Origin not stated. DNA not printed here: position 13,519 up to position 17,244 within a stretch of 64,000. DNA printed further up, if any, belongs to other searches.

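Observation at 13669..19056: Orphan cassette: small Cys protein, 280-aa orphan, NrdG-type radical-SAM activase and a 1141-aa AAA+/coiled-coil protein; candidate undescribed system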

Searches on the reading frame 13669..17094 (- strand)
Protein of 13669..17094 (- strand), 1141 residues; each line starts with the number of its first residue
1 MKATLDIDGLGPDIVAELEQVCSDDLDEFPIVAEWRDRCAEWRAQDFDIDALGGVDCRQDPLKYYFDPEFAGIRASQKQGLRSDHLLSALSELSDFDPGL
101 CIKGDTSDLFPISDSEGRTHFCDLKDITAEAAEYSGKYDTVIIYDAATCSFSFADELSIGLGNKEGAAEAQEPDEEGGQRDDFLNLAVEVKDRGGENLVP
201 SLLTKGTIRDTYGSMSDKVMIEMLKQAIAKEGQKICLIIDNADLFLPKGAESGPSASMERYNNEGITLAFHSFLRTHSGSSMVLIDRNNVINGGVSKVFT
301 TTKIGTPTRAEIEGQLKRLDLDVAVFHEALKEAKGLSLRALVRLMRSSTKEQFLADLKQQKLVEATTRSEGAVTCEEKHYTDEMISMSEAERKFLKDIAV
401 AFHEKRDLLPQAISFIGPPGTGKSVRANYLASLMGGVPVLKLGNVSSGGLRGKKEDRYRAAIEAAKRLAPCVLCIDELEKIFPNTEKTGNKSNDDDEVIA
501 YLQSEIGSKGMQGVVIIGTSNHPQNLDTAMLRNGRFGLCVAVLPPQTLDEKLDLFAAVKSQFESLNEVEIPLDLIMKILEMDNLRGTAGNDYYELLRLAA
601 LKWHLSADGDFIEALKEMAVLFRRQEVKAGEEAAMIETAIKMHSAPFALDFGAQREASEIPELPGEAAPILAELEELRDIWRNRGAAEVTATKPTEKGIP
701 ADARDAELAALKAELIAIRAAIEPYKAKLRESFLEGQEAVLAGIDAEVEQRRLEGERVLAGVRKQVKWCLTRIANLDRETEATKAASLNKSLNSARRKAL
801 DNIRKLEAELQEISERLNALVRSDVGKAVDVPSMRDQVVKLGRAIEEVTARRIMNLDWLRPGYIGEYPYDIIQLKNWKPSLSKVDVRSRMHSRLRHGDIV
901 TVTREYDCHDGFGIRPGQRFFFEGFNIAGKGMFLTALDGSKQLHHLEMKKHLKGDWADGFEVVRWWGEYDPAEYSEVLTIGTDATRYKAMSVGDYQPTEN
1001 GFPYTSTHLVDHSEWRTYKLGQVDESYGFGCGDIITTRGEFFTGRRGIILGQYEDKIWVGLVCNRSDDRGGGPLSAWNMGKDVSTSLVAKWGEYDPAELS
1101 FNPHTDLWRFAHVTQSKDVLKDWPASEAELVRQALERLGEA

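Call 3: search_protein_families(library=pfam, proteins=[window:13669-17094:-], max_evalue=0.1)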
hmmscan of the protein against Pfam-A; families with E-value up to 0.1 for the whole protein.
window:13669-17094:- (1141 aa): 4 families
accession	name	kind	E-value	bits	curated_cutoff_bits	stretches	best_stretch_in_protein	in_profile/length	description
PF00004.35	AAA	-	4.5e-23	82.6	21.2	1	415-537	3-124/131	ATPase family associated with various cellular activities (AAA)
PF13401.12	AAA_22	-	1.5e-05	25.8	27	0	214-247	65-97/130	AAA domain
PF07728.20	AAA_5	-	0.0014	19.1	22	1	415-524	4-125/139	AAA domain (dynein-related subfamily)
PF22905.2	Hydro_N_hd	-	0.016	15.6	27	1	789-863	106-183/195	Hydrolase N-terminal helical domain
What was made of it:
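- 15115..15909 (-): AAA+ residues 396-660: active D2 AAA domain plus lid. It has Walker A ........, Walker B IDELE, sensor-1 N521, Arg fingers R532/R535, and a non-aromatic pore loop GLRG. PF00004 E 4.5e-23 (call 3).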

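Call 4: search_protein_families(library=padloc, proteins=[window:13669-17094:-], max_evalue=0.1)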
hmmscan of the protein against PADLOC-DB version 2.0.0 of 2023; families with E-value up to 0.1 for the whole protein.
window:13669-17094:- (1141 aa): 6 families
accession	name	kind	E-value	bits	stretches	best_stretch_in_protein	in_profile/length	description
PDLC04232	IetA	-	8.1e-08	30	1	412-564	118-264/330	-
PDLC02196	IetA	-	8.3e-07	26.7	1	410-563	122-269/374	-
PDLC02195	IetA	-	8e-05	20.1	1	415-629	142-344/395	-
PDLC03838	DolB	-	0.0046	14.3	1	351-436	108-192/375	-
PDLC03859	LmuB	-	0.014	12.6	1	672-820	248-392/611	-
PDLC03863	LmuB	-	0.09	9.4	1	699-819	192-280/610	-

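Call 5: search_protein_families(library=ncbifam, proteins=[window:13669-17094:-], max_evalue=0.1)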
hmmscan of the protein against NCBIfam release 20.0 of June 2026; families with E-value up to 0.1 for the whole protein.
window:13669-17094:- (1141 aa): 10 families
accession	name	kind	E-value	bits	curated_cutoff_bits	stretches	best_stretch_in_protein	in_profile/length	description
TIGR01243.1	CDC48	subfamily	1.3e-15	56.8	802.65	1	410-568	487-644/733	CDC48 family AAA ATPase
NF008004.0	PRK10733.1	equivalog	2.9e-13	48.7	1008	1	402-544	177-321/644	ATP-dependent zinc metalloprotease FtsH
TIGR01241.2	FtsH_fam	equivalog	1.3e-12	47.3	600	1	402-547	187-334/598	ATP-dependent zinc metalloprotease FtsH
TIGR01242.2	TIGR01242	subfamily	1.4e-09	37.4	500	1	410-558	148-297/362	proteasome-activating nucleotidase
TIGR03689.1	pup_AAA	equivalog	2.8e-09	36.2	504.75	1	452-547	268-367/512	proteasome ATPase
NF003069.1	PRK03992.1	subfamily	2.9e-08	33.3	500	1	410-555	165-311/379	proteasome-activating nucleotidase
NF047748.1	PrtsmActNtasePan1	equivalog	1.5e-07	30.8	750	1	410-547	182-321/405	proteasome-activating nucleotidase Pan1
NF047747.1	PrtsmActNtasePan2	equivalog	1.8e-06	27.5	700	1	410-547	185-324/397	proteasome-activating nucleotidase Pan2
NF042959.1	IteA_antiphage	equivalog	2.2e-06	27.1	510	1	409-551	124-262/367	anti-phage ATPase IteA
NF041006.2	cell_div_CdvC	equivalog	1.7e-05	23.9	650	1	363-569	84-295/370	cell division protein CdvC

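Call 10: find_homologous_proteins(query=window:13669-17094:-)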
Query window:13669-17094:- (1141 aa): 18 proteins with E <= 0.001 among 8000 candidates.
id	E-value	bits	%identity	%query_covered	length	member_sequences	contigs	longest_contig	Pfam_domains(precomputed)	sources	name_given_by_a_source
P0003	0.0e+0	2598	100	100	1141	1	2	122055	PF00004.36,PF13401.13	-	-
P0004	3.4e-15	73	31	12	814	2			PF06068.20,PF00004.36,PF05496.19,PF17862.8,PF07728.21,PF13191.13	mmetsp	mmetsp:Transcript_25804/g.66464 ORF Transcript_25804/g.66464 Transcript_25804/m.66464 type:complete 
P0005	5.2e-9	53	34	12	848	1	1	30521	PF06480.21,PF00004.36,PF17862.8,PF01434.25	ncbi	-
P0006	9.4e-9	52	35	12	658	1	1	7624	PF06480.21,PF00004.36,PF17862.8,PF01434.25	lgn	-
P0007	1.1e-8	52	34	12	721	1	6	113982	PF06480.21,PF00004.36,PF17862.8,PF01434.25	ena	-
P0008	1.1e-8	52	34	12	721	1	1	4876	PF06480.21,PF00004.36,PF17862.8,PF01434.25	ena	-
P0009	1.5e-8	51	29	23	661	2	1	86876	PF06480.21,PF00004.36,PF17862.8,PF01434.25,PF07728.21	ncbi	-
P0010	3.2e-8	50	29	14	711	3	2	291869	PF00004.36,PF01434.25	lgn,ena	-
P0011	1.2e-7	48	29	18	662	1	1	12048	PF06480.21,PF00004.36,PF17862.8,PF01434.25,PF07728.21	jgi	jgi:cell division protease FtsH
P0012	1.6e-7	48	28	18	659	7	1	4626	PF06480.21,PF00004.36,PF17862.8,PF01434.25,PF07728.21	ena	-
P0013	2.0e-7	47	28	18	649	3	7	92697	PF06480.21,PF00004.36,PF17862.8,PF01434.25,PF07728.21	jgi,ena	jgi:cell division protease FtsH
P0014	2.0e-7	47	31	12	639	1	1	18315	PF23902.1,PF06480.21,PF00004.36,PF17862.8,PF01434.25,PF07728.21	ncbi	-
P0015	2.6e-7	47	31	13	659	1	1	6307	PF06480.21,PF00004.36,PF17862.8,PF01434.25,PF07728.21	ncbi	-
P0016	2.6e-7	47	31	13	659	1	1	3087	PF06480.21,PF00004.36,PF17862.8,PF01434.25,PF07728.21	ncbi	-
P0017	3.0e-7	47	31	13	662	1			PF06480.21,PF00004.36,PF17862.8,PF01434.25,PF07728.21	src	-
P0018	2.1e-5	41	33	12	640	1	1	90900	PF06480.21,PF00004.36,PF17862.8,PF01434.25,PF07728.21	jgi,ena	-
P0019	3.5e-5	40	33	12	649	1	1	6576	PF00004.36,PF01434.25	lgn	-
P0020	3.9e-5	40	30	11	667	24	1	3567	PF00004.36,PF17862.8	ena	-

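Call 50: search_solved_structures(query=A7, max_evalue=0.001, show_alignments=1)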
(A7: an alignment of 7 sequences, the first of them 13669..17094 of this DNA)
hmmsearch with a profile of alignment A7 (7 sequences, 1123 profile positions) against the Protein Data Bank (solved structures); distinct sequences matched with E-value up to 0.001: 277 (the best 60 are shown).
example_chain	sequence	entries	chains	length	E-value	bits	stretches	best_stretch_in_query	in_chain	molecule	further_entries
5vc7_A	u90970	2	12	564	6.4e-52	180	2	327-521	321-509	VCP-like ATPase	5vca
5g4g_A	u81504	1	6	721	1.8e-51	178.5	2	327-521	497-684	VCP-LIKE ATPASE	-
5g4f_A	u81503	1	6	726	1.8e-51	178.5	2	327-521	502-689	VCP-LIKE ATPASE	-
7wd3_A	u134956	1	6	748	2.2e-51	178.2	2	326-583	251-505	ATPase family gene 2 protein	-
7nku_A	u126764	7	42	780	2.6e-51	178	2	326-583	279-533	ATPase family gene 2 protein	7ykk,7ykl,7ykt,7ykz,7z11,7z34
9bji_A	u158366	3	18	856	2.8e-49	171.3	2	326-459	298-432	Nuclear valosin-containing protein-like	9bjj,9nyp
7wbb_A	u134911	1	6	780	8e-49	169.7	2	326-583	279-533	AFG2 isoform 1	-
9m4n_A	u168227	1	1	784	1.7e-45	158.7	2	325-519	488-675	Cell division control protein 48 homolog A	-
9m3v_A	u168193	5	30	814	1.8e-45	158.6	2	325-519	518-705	Cell division control protein 48 homolog A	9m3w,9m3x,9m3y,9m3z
8rhn_K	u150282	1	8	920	3.7e-45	157.6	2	324-562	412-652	ATPase family gene 2 protein homolog A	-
7wub_D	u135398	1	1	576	3e-43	151.3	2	326-528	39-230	Transitional endoplasmic reticulum ATPase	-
7wub_C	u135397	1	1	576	3e-43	151.3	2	326-528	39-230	Transitional endoplasmic reticulum ATPase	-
5c18_A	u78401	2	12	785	3.4e-43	151.1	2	326-528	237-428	Transitional endoplasmic reticulum ATPase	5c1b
6mck_A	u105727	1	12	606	3.6e-43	151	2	326-528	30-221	Transitional endoplasmic reticulum ATPase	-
7rlh_A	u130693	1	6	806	7.7e-43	149.9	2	326-528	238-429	Transitional endoplasmic reticulum ATPase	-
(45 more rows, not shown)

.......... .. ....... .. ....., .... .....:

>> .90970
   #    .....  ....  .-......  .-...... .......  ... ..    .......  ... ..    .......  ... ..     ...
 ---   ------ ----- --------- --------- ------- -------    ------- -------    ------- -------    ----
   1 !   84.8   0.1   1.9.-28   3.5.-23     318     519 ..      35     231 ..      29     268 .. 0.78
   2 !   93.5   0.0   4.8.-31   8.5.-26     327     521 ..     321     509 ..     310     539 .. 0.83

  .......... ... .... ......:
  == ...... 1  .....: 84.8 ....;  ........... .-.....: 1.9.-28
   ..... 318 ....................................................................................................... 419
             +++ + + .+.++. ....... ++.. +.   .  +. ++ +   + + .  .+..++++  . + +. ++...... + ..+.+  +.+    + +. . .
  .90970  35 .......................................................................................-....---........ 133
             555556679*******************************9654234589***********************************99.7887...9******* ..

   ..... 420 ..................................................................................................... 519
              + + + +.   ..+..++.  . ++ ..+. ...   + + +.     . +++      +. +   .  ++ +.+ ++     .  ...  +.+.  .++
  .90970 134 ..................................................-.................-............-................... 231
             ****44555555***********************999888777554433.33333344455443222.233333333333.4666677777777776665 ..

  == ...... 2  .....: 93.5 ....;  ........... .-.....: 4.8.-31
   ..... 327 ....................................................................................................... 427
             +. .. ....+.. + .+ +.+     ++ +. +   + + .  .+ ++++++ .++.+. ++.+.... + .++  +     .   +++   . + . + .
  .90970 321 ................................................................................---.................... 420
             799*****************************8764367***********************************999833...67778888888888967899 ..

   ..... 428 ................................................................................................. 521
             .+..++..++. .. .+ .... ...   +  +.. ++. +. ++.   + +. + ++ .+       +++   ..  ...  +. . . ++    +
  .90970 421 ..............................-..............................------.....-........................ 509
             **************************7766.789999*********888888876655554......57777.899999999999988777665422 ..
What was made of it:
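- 15115..15909 (-): Best PDB sequence matches are VAT, Afg2 and p97 (E about 1e-52 to 1e-43; call 50).
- Closest known: Type II classical AAA+ unfoldases. Same: D2 is closest in sequence to VAT, Afg2 and p97 (call 50).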

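Call 72: list_cluster_members(proteins=[L004:10666-14058:+, L009:8637-12659:+, L010:2615-5284:+, L011:8585-12028:+, window:13669-17094:-])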
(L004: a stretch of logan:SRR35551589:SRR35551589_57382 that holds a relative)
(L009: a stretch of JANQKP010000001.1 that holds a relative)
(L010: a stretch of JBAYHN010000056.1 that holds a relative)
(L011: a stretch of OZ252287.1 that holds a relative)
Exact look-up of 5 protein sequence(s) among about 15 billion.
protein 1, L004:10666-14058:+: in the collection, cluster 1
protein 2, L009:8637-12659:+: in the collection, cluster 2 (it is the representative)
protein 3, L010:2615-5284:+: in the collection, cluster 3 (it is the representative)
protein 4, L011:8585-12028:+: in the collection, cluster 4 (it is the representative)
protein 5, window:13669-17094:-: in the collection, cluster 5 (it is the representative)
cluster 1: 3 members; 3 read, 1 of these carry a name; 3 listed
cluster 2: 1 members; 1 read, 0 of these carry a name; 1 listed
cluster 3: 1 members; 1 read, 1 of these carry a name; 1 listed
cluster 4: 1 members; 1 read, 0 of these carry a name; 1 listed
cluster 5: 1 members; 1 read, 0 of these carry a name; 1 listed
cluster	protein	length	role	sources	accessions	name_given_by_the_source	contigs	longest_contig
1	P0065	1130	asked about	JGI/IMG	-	SpoVK/Ycf46/Vps4 family AAA+-type ATPase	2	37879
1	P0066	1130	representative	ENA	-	-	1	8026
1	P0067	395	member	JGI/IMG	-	-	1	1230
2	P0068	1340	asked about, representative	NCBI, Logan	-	-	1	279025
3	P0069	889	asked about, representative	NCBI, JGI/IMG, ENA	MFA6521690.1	MAG: AAA family ATPase [Candidatus Gracilibacteria bacterium]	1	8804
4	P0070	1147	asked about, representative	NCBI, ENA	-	-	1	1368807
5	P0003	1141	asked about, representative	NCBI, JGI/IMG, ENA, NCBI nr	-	-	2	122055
